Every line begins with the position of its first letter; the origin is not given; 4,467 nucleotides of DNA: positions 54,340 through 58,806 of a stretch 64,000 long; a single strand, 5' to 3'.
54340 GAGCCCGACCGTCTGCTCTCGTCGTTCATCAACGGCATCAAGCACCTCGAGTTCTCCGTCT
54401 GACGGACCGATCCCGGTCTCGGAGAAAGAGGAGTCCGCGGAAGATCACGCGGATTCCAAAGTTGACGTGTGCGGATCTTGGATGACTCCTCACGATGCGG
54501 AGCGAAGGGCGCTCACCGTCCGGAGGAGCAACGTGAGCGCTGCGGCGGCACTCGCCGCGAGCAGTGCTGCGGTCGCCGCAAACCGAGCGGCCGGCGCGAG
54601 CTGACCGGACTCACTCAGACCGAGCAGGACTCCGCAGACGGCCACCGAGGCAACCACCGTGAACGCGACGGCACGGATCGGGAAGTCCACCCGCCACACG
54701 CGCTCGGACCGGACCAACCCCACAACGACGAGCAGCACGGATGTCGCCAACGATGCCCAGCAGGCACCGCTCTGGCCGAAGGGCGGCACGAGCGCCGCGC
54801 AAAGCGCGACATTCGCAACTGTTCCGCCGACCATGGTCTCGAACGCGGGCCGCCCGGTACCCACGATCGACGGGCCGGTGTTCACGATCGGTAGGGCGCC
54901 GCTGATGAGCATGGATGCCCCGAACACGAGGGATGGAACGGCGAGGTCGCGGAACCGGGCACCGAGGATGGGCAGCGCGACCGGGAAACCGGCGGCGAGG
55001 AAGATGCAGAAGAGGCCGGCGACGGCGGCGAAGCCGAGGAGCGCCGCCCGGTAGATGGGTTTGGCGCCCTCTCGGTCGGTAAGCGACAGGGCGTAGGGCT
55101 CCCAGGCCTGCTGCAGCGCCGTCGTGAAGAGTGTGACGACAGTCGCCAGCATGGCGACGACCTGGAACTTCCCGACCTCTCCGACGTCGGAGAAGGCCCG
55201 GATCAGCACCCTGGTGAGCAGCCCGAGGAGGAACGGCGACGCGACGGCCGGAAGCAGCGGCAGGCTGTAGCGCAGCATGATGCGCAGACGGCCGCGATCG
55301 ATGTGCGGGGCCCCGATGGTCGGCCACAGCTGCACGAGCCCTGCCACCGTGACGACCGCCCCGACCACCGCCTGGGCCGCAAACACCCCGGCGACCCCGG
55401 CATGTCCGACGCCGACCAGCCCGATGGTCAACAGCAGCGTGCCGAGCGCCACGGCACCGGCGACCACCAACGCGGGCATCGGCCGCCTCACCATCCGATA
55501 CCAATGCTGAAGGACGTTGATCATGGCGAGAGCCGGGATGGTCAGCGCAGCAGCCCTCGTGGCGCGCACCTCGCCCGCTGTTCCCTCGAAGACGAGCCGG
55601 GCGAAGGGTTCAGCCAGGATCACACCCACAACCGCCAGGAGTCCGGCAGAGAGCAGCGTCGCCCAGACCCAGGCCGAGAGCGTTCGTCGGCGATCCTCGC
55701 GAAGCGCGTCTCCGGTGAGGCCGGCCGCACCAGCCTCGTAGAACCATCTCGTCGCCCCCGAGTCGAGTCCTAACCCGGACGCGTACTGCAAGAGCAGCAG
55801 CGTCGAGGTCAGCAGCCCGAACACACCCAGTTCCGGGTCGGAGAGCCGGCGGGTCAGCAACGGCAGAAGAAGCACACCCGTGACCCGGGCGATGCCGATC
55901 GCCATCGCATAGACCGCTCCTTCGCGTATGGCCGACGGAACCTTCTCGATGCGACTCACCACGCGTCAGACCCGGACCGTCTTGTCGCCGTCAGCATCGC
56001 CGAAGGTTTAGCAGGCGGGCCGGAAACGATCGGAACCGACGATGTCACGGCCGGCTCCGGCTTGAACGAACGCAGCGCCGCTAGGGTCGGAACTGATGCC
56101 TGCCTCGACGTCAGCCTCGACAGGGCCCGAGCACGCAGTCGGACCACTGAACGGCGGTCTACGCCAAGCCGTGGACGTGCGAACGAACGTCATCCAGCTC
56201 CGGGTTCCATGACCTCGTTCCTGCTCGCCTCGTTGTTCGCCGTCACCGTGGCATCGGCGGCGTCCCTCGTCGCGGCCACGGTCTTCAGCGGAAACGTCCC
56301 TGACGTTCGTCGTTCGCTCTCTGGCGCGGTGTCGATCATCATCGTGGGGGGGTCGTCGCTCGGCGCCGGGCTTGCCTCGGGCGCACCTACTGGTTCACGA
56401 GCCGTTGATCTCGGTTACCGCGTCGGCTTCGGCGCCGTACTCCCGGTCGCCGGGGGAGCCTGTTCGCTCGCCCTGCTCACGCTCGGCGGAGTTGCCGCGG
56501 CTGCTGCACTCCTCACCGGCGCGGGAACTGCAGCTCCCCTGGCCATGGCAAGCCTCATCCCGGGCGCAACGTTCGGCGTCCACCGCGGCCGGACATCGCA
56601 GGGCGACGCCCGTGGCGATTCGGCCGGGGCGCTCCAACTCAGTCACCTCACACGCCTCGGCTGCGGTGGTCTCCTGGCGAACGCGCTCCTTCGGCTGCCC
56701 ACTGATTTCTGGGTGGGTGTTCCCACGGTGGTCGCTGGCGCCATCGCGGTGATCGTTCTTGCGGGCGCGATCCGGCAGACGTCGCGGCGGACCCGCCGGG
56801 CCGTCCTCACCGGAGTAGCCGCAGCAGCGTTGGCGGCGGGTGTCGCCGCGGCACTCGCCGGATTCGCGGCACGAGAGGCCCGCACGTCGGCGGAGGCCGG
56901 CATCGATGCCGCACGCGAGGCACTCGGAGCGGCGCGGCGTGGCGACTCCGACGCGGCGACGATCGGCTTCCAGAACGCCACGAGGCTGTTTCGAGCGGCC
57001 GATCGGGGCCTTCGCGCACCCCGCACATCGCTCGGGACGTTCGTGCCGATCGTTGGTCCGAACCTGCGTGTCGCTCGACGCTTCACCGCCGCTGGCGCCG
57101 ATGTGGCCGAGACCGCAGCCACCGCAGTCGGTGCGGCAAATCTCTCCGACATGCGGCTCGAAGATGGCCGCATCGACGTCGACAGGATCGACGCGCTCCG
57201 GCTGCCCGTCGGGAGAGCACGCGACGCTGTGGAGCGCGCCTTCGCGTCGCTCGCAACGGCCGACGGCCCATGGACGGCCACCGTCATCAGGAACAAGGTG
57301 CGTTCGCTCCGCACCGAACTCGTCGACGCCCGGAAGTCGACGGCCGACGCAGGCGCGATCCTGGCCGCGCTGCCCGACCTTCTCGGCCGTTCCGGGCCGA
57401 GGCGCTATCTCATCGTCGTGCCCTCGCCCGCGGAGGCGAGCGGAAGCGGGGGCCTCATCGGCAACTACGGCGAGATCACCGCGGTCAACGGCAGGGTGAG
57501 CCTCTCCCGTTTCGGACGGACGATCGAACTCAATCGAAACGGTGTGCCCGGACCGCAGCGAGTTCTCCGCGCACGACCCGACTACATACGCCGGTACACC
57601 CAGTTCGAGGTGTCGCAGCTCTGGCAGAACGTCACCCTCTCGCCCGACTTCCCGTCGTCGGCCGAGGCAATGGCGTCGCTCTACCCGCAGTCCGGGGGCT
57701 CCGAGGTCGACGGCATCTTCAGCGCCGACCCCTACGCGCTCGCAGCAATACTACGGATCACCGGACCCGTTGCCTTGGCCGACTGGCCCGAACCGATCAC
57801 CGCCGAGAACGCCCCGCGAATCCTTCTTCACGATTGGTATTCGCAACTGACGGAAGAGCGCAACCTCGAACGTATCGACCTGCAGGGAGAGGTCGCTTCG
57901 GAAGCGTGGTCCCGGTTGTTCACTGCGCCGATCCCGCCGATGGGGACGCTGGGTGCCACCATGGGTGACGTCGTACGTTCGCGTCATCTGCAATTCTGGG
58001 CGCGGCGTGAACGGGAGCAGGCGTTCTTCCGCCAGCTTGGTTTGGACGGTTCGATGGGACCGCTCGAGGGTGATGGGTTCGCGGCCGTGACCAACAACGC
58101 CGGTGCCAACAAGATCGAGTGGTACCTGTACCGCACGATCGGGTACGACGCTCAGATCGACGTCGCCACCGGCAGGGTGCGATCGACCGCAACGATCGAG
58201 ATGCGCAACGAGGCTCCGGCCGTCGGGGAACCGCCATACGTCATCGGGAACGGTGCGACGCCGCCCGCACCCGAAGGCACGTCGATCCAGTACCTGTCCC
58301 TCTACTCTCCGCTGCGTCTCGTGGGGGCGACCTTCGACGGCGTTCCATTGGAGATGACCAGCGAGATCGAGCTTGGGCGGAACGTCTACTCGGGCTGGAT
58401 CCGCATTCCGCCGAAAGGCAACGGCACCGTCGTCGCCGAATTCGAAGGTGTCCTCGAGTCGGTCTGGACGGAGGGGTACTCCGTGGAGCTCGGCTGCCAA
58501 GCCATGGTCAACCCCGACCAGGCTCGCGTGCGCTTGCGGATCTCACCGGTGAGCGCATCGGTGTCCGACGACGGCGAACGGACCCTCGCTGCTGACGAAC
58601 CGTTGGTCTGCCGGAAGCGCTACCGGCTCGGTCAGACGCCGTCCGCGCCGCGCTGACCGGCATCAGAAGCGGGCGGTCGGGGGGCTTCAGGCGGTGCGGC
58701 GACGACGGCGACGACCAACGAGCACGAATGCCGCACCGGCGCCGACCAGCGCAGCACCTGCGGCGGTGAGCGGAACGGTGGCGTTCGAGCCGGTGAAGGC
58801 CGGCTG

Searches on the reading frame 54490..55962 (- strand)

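Call 71: search_protein_families(library=pfam, proteins=[window:54490-55962:-], max_evalue=0.001)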
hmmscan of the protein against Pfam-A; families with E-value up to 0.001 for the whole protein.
window:54490-55962:- (490 aa): 1 family
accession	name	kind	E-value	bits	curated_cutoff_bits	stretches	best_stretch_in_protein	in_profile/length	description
PF01943.22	Polysacc_synt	-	8.3e-11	42.3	28.2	1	13-290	3-269/274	Polysaccharide biosynthesis protein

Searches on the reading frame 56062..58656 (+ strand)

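Call 71: search_protein_families(library=pfam, proteins=[window:56062-58656:+], max_evalue=0.001)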
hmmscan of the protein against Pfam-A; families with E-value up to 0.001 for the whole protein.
window:56062-58656:+ (864 aa): 1 family
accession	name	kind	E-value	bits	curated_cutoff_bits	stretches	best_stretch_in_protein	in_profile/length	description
PF13196.11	DUF4012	-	6e-32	111.6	28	1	445-593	2-144/144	Protein of unknown function (DUF4012)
